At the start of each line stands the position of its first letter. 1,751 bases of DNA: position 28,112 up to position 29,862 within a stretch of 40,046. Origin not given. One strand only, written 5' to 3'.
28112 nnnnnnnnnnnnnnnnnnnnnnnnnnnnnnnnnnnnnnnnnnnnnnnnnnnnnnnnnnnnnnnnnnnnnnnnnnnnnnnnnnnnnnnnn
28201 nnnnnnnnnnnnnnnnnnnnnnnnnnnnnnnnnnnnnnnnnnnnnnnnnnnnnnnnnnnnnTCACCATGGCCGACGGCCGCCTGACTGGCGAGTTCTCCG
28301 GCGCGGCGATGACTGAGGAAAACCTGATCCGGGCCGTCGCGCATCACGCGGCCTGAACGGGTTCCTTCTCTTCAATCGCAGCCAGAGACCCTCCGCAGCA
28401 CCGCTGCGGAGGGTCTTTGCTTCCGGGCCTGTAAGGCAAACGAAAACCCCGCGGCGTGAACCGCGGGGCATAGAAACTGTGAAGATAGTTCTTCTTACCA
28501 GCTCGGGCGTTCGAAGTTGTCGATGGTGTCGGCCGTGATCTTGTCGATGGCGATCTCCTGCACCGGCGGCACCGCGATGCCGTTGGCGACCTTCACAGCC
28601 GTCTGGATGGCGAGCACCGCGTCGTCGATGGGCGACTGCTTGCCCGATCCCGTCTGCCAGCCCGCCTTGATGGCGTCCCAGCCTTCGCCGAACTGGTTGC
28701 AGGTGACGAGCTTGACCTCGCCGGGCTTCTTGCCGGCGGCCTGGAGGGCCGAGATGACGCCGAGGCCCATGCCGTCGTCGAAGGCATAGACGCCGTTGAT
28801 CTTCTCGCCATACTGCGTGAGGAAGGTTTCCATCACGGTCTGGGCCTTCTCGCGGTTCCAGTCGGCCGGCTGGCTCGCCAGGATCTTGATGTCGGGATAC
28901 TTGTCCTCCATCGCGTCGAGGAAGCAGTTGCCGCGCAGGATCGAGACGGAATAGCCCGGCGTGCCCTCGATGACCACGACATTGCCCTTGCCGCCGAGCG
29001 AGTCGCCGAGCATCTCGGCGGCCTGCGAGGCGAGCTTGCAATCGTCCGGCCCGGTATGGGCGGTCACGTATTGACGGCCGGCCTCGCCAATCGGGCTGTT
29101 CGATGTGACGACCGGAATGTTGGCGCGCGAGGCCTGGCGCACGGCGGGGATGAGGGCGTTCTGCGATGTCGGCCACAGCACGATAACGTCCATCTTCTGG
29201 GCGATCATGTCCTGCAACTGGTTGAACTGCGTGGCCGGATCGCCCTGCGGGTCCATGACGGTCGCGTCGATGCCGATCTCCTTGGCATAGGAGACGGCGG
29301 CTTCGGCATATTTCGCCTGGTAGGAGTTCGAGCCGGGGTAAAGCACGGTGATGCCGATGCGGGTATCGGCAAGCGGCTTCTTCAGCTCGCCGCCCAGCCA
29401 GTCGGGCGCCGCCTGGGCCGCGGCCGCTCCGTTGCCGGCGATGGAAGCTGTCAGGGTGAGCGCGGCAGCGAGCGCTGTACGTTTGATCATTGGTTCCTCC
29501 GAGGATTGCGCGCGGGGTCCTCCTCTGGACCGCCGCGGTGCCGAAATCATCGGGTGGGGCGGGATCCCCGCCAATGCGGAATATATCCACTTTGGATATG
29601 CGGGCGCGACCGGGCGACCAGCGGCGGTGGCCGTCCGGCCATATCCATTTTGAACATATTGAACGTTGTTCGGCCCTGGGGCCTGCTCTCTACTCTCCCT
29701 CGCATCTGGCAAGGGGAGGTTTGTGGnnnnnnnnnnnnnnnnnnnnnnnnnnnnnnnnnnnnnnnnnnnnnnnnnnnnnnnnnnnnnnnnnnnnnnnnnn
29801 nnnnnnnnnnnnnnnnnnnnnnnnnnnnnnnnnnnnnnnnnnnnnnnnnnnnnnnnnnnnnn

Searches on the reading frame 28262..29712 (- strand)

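Call 27: search_protein_families(library=pfam, proteins=[window:28262-29590:-], max_evalue=0.001)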
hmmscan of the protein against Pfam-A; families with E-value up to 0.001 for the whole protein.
window:28262-29590:- (442 aa): 0 families

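Call 29: search_protein_families(library=pfam, proteins=[window:28495-29712:-], max_evalue=0.001)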
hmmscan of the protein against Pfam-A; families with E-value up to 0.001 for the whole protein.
window:28495-29712:- (405 aa): 4 families
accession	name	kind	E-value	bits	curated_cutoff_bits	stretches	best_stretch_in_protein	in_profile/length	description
PF13407.12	Peripla_BP_4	-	2.8e-57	194.6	35.1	1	123-378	4-256/258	Periplasmic binding protein domain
PF13377.12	Peripla_BP_3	-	3.8e-07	30.8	26.5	1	249-339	18-111/167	Periplasmic binding protein-like domain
PF13458.12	Peripla_BP_6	-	7.8e-07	29.5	31.7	1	138-350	27-237/343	Periplasmic binding protein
PF00532.27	Peripla_BP_1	-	1.9e-06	28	22.2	1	124-334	9-214/281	Periplasmic binding proteins and sugar binding domain of LacI family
